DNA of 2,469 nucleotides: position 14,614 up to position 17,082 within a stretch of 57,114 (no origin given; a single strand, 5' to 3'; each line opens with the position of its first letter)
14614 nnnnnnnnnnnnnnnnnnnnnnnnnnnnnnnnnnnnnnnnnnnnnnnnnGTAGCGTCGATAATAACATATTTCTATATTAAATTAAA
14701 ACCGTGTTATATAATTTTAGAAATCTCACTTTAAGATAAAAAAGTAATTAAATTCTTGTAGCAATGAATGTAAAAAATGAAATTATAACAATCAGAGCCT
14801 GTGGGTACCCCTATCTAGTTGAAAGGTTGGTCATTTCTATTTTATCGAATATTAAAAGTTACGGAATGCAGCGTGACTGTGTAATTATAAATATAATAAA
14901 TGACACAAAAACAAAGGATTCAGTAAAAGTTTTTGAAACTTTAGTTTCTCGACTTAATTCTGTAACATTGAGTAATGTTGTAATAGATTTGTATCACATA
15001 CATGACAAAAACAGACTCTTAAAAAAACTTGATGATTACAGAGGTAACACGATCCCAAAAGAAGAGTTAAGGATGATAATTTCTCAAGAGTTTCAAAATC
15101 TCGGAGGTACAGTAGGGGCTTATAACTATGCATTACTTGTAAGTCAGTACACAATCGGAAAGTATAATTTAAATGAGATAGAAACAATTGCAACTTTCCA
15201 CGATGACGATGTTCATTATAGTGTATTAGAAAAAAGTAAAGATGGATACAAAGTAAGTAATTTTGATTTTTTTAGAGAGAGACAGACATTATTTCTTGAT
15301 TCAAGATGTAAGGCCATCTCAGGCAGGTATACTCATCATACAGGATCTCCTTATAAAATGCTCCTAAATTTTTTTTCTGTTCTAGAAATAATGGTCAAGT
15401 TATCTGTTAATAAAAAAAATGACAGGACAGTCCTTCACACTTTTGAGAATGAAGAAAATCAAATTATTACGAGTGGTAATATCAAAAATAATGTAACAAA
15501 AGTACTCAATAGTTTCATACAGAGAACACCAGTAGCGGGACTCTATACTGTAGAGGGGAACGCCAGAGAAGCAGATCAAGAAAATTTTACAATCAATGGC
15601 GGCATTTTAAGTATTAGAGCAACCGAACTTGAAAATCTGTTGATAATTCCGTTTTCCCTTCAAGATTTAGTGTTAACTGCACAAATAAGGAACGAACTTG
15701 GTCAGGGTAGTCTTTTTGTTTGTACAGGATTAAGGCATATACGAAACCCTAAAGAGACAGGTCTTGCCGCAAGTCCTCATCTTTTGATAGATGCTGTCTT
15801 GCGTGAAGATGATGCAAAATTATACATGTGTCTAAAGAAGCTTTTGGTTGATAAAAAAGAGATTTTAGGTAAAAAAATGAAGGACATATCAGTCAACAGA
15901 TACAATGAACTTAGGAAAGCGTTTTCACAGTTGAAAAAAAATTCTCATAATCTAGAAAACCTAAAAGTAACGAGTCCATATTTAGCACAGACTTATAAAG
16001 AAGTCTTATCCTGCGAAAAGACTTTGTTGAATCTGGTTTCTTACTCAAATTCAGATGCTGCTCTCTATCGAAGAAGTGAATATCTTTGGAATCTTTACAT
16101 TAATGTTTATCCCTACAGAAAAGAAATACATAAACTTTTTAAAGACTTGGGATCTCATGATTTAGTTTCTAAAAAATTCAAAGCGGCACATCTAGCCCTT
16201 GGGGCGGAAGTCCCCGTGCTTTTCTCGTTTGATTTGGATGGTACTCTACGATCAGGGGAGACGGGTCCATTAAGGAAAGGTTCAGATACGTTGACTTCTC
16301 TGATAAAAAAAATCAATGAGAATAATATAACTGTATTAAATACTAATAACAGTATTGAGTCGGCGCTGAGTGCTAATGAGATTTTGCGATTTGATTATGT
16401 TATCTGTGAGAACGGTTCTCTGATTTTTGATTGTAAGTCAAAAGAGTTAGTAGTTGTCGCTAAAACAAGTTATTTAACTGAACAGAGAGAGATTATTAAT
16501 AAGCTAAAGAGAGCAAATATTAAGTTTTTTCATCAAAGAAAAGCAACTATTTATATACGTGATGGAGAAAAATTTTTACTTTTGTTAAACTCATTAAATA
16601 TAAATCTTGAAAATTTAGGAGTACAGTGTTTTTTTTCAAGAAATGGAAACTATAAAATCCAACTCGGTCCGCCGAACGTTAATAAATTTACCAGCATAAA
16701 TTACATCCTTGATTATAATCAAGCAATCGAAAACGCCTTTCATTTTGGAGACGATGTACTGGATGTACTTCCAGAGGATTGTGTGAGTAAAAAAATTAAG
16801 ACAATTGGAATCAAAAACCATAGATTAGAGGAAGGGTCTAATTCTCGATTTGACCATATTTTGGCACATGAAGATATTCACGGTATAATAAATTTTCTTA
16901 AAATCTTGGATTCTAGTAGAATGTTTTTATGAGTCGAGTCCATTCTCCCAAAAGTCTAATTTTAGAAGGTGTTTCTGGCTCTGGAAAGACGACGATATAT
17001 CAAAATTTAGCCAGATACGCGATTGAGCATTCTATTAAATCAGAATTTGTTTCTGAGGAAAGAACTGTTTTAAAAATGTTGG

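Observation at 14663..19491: AT-rich three-gene islet (GT/HAD fusion, P-loop kinase, carbamoyltransferase) wedged between valS and tsaC: candidate uncharacterised glycoside-modification cassette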

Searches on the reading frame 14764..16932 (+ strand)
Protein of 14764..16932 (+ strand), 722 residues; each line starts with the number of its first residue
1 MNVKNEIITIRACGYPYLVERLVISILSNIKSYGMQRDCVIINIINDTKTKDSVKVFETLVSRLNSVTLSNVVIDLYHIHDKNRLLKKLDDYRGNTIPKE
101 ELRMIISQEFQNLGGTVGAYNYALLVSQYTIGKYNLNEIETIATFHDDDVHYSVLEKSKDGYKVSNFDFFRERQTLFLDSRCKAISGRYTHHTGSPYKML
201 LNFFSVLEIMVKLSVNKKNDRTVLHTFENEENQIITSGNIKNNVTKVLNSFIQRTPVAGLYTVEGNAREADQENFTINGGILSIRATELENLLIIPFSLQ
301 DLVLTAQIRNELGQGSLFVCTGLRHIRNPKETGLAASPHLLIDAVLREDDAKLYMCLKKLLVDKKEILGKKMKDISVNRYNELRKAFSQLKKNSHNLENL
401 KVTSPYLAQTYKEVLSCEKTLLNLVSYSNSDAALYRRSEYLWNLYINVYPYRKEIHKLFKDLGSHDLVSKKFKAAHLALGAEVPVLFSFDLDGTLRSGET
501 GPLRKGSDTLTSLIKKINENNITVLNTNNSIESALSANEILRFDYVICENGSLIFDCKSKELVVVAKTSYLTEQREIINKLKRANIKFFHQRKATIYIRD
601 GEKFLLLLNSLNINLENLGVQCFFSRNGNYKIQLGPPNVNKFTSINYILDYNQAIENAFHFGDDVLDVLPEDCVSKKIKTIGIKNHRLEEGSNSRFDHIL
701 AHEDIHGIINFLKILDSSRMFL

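Call 3: search_protein_families(library=pfam, proteins=[window:14764-16932:+], max_evalue=0.1)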
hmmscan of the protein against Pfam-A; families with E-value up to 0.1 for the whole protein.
window:14764-16932:+ (722 aa): 1 family
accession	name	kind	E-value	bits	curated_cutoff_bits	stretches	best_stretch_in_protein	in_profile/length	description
PF20935.2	DUF6847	-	0.003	18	27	0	506-542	41-78/141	Family of unknown function (DUF6847)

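Call 4: search_protein_families(library=ncbifam, proteins=[window:14764-16932:+], max_evalue=0.1)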
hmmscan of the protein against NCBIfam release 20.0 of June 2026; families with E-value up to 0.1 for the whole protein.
window:14764-16932:+ (722 aa): 7 families
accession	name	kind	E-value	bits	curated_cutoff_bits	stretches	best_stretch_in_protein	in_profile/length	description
TIGR00099.1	Cof-subfamily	subfamily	5.3e-09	36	137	1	487-600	2-111/256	Cof-type HAD-IIB family hydrolase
TIGR01487.1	Pglycolate_arch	equivalog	6.1e-08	32.8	122.75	1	486-649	3-156/215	phosphoglycolate phosphatase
NF045966.1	YcsE_rel_Pase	equivalog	6.9e-08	32.3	220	1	486-601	4-117/265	YcsE-related riboflavin metabolism phosphatase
NF002245.0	PRK01158.1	equivalog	8.8e-06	25.2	198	1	488-665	7-183/233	phosphoglycolate phosphatase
TIGR01482.1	SPP-subfamily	subfamily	0.00023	20.8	107.15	1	489-650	3-159/225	sucrose-phosphate phosphatase subfamily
TIGR01484.1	HAD-SF-IIB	subfamily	0.00067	19.8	41.8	1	486-665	1-206/221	HAD-IIB family hydrolase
NF038048.1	DIP1984_fam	subfamily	0.016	15.4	70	0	507-543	50-87/149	DIP1984 family protein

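Call 5: find_homologous_proteins(query=window:14764-16932:+)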
Query window:14764-16932:+ (722 aa): 5 proteins with E <= 0.001 among 8000 candidates.
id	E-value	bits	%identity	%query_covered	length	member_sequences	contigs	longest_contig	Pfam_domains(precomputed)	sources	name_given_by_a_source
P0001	0.0e+0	1598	100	100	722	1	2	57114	PF08282.19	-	-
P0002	3.1e-174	599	42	98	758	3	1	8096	-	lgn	-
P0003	3.5e-168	579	41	98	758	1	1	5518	-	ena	-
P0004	1.5e-167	577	41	98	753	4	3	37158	-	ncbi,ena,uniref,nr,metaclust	ncbi:MAG: hypothetical protein A2494_03160 [Candidatus Lloydbacteria bacterium RIFOXYC12_FULL_46_25]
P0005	3.5e-167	576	41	99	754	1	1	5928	-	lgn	-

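Call 6: search_solved_structures(query=window:14764-16932:+, max_evalue=1)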
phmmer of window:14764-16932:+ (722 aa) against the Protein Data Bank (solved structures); distinct sequences matched with E-value up to 1: 3.
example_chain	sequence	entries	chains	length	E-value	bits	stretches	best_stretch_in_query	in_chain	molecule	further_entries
7o0c_A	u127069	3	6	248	0.24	12.8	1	480-556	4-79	Phosphomannomutase 2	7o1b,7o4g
7o58_A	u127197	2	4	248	0.24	12.8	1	480-556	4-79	Phosphomannomutase 2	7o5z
2amy_A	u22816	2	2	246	0.37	12.2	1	482-556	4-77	Phosphomannomutase 2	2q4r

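Call 9: find_encoding_contigs(protein=P0004, flank=10000, max_places=4)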
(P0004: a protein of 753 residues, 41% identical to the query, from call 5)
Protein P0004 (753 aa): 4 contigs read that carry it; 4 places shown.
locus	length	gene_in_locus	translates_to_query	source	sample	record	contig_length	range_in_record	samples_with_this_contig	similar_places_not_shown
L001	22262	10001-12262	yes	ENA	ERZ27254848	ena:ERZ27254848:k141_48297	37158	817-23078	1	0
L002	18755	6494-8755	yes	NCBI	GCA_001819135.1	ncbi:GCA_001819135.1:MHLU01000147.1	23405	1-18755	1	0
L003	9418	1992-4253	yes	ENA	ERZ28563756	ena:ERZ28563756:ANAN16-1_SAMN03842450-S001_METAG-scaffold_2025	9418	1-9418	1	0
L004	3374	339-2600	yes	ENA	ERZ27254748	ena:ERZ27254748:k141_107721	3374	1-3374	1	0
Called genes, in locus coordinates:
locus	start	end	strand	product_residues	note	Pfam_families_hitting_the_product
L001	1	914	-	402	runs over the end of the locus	PF28597:T2SSF_N (weak), PF00482:T2SSF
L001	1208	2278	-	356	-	PF00437:T2SSE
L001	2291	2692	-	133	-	PF00072:Response_reg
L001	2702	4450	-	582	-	PF05157:MshEN, PF00437:T2SSE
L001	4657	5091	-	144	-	-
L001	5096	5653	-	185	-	-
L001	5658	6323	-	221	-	-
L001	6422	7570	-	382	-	PF11104:PilM_2, PF14450:FtsA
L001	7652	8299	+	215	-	PF00156:Pribosyltran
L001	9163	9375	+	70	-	PF13560:HTH_31 (weak), PF01381:HTH_3, PF13443:HTH_26 (weak)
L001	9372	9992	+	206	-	-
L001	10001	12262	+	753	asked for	-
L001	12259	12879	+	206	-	-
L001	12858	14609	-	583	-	PF02543:Carbam_trans_N, PF16861:Carbam_trans_C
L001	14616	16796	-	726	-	PF00133:tRNA-synt_1, PF09334:tRNA-synt_1g, PF00133:tRNA-synt_1, PF08264:Anticodon_1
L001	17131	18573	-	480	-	PF27854:Heavy_Cys_CGP (weak)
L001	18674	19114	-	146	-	PF07739:TipAS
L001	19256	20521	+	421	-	PF00128:Alpha-amylase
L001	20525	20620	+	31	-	-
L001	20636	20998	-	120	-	PF03713:DUF305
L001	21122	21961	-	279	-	PF13387:Lnb_N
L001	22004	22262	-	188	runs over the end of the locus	PF08448:PAS_4, PF13426:PAS_9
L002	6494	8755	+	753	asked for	-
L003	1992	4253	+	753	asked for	-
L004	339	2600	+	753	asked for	-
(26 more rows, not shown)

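Call 10: find_encoding_contigs(protein=P0002, flank=10000, max_places=3)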
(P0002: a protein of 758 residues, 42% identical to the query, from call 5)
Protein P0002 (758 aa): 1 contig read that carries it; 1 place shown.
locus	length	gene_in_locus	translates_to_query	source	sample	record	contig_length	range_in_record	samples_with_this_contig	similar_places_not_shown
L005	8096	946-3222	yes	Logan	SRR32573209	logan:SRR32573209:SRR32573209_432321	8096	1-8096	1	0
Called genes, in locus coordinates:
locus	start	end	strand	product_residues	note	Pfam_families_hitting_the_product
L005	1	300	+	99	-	?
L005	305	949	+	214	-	-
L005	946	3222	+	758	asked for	-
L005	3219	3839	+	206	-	-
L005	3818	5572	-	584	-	PF02543:Carbam_trans_N, PF16861:Carbam_trans_C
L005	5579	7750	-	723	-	PF00133:tRNA-synt_1, PF09334:tRNA-synt_1g, PF13603:tRNA-synt_1_2 (faint), PF00133:tRNA-synt_1, PF08264:Anticodon_1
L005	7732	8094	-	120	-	?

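Call 11: find_encoding_contigs(protein=P0003, flank=10000, max_places=3)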
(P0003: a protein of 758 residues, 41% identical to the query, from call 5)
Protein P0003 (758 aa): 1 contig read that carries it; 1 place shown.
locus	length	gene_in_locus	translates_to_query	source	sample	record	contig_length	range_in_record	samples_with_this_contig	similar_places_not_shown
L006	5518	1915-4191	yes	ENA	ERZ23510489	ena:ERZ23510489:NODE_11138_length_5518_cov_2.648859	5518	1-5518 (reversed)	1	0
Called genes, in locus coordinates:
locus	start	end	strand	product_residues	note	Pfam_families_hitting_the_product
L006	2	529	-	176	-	?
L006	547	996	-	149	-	-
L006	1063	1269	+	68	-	PF13560:HTH_31, PF12844:HTH_19, PF13443:HTH_26, PF01381:HTH_3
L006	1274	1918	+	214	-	-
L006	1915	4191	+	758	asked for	-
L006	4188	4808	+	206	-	-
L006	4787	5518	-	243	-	?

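Call 12: find_encoding_contigs(protein=P0005, flank=10000, max_places=3)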
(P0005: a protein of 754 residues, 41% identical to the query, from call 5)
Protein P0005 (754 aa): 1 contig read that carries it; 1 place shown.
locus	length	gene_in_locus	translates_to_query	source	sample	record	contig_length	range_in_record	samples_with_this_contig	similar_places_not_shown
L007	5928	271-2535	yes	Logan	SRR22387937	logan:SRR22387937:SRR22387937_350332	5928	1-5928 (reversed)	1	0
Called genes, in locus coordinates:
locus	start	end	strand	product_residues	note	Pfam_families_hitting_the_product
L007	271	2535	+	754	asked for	-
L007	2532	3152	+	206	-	-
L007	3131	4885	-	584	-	PF02543:Carbam_trans_N, PF16861:Carbam_trans_C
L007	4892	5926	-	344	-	?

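Call 22: find_related_loci(query=A1, collection=metagenome_contigs, flank=10000)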
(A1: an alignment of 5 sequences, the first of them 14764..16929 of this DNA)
Query A1 (722 aa) in metagenome_contigs; peptide patterns used: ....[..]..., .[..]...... (x = any residue, [..] = any of these).
141 stretches matched a pattern; 2 encode a relative of the query (tblastn E <= 1e-3); 2 distinct loci.
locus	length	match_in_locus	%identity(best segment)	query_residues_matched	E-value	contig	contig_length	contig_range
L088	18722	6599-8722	41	3-712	2e-171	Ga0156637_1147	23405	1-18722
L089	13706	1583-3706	41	3-712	3e-171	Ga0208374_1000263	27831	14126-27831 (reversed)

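Call 23: find_related_loci(query=A1, collection=viral_contigs, flank=10000)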
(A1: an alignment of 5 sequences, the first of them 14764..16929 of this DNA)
Query A1 (722 aa) in viral_contigs; peptide patterns used: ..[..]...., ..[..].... (x = any residue, [..] = any of these).
284 stretches matched a pattern, but none encodes a relative of the query by tblastn (E <= 1e-3).

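Call 43: search_protein_families(library=pfam, proteins=[L001:9372-9992:+, L005:305-949:+, L001:9163-9375:+, L001:12259-12879:+, L001:17131-18573:-], max_evalue=0.1)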
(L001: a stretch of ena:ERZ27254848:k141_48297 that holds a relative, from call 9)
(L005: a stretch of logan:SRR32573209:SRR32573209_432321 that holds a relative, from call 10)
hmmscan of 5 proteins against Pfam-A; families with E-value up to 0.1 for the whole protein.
L001:9372-9992:+ (206 aa): 1 family
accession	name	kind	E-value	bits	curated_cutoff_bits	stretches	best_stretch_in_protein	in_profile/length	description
PF16828.10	GAGBD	-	0.083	13.6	27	0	107-186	55-135/152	GAG-binding domain on surface antigen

L005:305-949:+ (214 aa): 2 families
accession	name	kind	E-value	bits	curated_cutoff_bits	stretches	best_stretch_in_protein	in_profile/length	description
PF18903.5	DUF5659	-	0.018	15.3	23.6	0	17-59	11-54/75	Domain of unknown function (DUF5659)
PF03721.20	UDPG_MGDP_dh_N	-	0.092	12.7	27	0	59-84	112-137/187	UDP-glucose/GDP-mannose dehydrogenase family, NAD binding domain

L001:9163-9375:+ (70 aa): 3 families
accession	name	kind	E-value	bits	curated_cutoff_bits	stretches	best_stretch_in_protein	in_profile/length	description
PF01381.28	HTH_3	-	1.2e-07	32.1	23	1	14-65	3-54/55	Helix-turn-helix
PF13560.12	HTH_31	-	1.5e-06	28.9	27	1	8-64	2-59/64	Helix-turn-helix domain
PF13443.12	HTH_26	-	6.6e-06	26.7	22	1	11-62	1-53/63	Cro/C1-type HTH DNA-binding domain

L001:12259-12879:+ (206 aa): 9 families
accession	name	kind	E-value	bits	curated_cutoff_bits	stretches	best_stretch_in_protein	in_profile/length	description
PF13173.12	AAA_14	-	0.00051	20.5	27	1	8-100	3-86/129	AAA domain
PF13238.12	AAA_18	-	0.00092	20.1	29.4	1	10-129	1-111/128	AAA domain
PF08433.16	KTI12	-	0.0017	18.4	22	1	10-65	4-58/271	Chromatin associated protein KTI12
PF13401.12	AAA_22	-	0.0041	17.9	27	1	9-114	7-89/130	AAA domain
PF02223.23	Thymidylate_kin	-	0.024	14.8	27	1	12-89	1-73/185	Thymidylate kinase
PF08857.17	ParBc_2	-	0.052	14.1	23.6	0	57-119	34-96/158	Putative ParB-like nuclease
PF13191.12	AAA_16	-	0.053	14.4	32.6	0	8-69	25-81/167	AAA ATPase domain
PF20720.3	nSTAND3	-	0.062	13.4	27.2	0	7-35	17-45/155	Novel STAND NTPase 3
PF00406.28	ADK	-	0.072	13.7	26.8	0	50-159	48-149/151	Adenylate kinase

L001:17131-18573:- (480 aa): 0 families

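Call 44: search_protein_families(library=padloc, proteins=[window:14764-16932:+, L005:305-949:+], max_evalue=0.01)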
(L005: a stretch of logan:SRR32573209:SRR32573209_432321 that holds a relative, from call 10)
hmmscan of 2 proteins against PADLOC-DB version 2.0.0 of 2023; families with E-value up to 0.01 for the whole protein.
window:14764-16932:+ (722 aa): 0 families

L005:305-949:+ (214 aa): 0 families

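Call 45: search_protein_families(library=phrogs, proteins=[window:14764-16932:+, L005:305-949:+], max_evalue=0.01)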
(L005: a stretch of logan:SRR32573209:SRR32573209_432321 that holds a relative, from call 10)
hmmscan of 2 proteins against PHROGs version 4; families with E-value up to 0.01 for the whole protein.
window:14764-16932:+ (722 aa): 0 families

L005:305-949:+ (214 aa): 0 families

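Call 65: search_dna_similar(query=window:14764-16929:+, collection=plasmids, mode=protein, max_evalue=0.001, max_rows=8)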
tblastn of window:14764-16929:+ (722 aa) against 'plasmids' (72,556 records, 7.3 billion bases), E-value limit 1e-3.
No match.

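Call 75: find_homologous_proteins(query=L001:14616-16796:-, max_evalue=1e-100)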
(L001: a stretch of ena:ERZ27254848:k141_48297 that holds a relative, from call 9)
Query L001:14616-16796:- (726 aa): 8000 proteins with E <= 1e-100 among 8000 candidates; the best 120 are listed.
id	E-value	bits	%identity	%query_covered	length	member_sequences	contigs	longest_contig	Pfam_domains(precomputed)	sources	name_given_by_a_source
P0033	0.0e+0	1684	100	100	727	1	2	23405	PF09334.18,PF08264.20,PF00133.29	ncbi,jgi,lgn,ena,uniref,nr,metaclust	ncbi:MAG: valine--tRNA ligase [Candidatus Lloydbacteria bacterium RIFOXYC12_FULL_46_25]|uniref:Valin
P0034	0.0e+0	1684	100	100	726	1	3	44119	PF09334.18,PF08264.20,PF00133.29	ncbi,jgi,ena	-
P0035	0.0e+0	1554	92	100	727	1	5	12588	PF09334.18,PF08264.20,PF00133.29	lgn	-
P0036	0.0e+0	1543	91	100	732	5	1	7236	PF09334.18,PF08264.20,PF00133.29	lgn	-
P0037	0.0e+0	1527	90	100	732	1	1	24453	PF09334.18,PF08264.20,PF00133.29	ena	-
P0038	0.0e+0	1526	90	100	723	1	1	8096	PF09334.18,PF08264.20,PF13603.13,PF00133.29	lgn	-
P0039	0.0e+0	1525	90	99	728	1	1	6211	PF09334.18,PF08264.20,PF00133.29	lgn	-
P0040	0.0e+0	1513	89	100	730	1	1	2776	PF09334.18,PF08264.20,PF00133.29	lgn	-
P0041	0.0e+0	1424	83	99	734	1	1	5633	PF09334.18,PF08264.20,PF13603.13,PF00133.29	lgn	-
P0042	0.0e+0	1410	82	100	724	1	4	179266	PF09334.18,PF08264.20,PF13603.13,PF00133.29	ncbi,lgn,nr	ncbi:MAG: valine--tRNA ligase [Candidatus Kaiserbacteria bacterium]|nr:valine--tRNA ligase [Candidat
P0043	0.0e+0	1409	82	100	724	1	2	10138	PF09334.18,PF08264.20,PF13603.13,PF00133.29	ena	-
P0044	0.0e+0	1400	82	99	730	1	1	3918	PF09334.18,PF08264.20,PF13603.13,PF00133.29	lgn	-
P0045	0.0e+0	1390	82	100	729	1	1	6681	PF09334.18,PF08264.20,PF13603.13,PF00133.29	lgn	-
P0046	0.0e+0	1389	80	99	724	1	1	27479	PF09334.18,PF08264.20,PF13603.13,PF00133.29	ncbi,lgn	-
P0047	0.0e+0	1383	81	100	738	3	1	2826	PF09334.18,PF08264.20,PF13603.13,PF00133.29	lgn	-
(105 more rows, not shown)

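Call 76: find_encoding_contigs(protein=P0037, flank=10000, max_places=1)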
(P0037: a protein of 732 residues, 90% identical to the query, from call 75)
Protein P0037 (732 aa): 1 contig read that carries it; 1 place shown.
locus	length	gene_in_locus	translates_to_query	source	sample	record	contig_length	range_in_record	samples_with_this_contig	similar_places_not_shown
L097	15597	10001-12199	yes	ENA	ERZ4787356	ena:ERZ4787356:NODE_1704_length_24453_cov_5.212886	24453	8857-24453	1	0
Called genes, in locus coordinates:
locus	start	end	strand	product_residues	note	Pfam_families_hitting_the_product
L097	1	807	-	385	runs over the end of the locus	PF14378:PAP2_3, PF01569:PAP2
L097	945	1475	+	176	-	PF10502:Peptidase_S26, PF00717:Peptidase_S24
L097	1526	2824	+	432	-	PF03129:HGTP_anticodon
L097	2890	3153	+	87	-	-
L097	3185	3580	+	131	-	PF02130:YbeY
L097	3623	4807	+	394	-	PF11104:PilM_2, PF14450:FtsA (weak), PF02491:SHS2_FTSA, PF14450:FtsA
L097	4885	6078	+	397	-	PF00091:Tubulin, PF12327:FtsZ_C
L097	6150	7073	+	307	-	PF00890:FAD_binding_2 (faint), PF01134:GIDA (faint), PF01266:DAO (faint), PF01946:Thi4 (faint), PF03486:HI0933_like (faint), PF07992:Pyr_redox_2, PF13738:Pyr_redox_3, PF00070:Pyr_redox, +2 more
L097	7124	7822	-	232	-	PF09335:VTT_dom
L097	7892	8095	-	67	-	-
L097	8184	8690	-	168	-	-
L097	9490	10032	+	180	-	-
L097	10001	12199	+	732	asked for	PF00133:tRNA-synt_1, PF09334:tRNA-synt_1g, PF00133:tRNA-synt_1, PF08264:Anticodon_1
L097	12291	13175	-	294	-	PF00749:tRNA-synt_1c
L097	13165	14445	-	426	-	PF01941:AdoMet_Synthase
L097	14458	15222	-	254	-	PF13469:Sulfotransfer_3 (faint), PF09037:Sulphotransf (weak)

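Call 77: find_encoding_contigs(protein=P0035, flank=10000, max_places=2)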
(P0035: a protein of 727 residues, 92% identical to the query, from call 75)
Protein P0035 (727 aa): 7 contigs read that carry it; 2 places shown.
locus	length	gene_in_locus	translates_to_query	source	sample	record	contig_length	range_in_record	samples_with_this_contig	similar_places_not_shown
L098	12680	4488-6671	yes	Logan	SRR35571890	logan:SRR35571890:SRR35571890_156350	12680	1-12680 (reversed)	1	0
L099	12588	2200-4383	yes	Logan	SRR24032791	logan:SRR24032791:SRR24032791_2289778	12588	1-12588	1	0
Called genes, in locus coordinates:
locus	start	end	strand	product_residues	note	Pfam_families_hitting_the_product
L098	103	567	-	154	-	-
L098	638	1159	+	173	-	-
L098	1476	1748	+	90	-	PF02583:Trns_repr_metal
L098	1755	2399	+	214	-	PF07291:MauE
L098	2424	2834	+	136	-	PF03713:DUF305, PF13628:DUF4142 (weak)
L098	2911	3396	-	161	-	-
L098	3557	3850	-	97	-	-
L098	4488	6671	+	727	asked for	PF00133:tRNA-synt_1, PF09334:tRNA-synt_1g, PF00133:tRNA-synt_1, PF08264:Anticodon_1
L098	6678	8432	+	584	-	PF02543:Carbam_trans_N, PF16861:Carbam_trans_C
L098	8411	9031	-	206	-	-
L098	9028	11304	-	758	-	-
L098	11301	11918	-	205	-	-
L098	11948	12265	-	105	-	PF12844:HTH_19 (weak), PF13560:HTH_31, PF01381:HTH_3, PF13443:HTH_26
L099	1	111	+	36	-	?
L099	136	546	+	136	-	PF03713:DUF305, PF13628:DUF4142 (weak)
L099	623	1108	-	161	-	-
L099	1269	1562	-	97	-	-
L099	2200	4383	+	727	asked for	PF00133:tRNA-synt_1, PF09334:tRNA-synt_1g, PF00133:tRNA-synt_1, PF08264:Anticodon_1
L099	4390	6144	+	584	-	PF02543:Carbam_trans_N, PF16861:Carbam_trans_C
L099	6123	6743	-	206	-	-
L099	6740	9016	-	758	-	-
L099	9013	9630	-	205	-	-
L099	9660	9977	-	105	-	PF12844:HTH_19 (weak), PF13560:HTH_31, PF01381:HTH_3, PF13443:HTH_26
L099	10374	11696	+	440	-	PF00239:Resolvase, PF07508:Recombinase, PF13408:Zn_ribbon_recom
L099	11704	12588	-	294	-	?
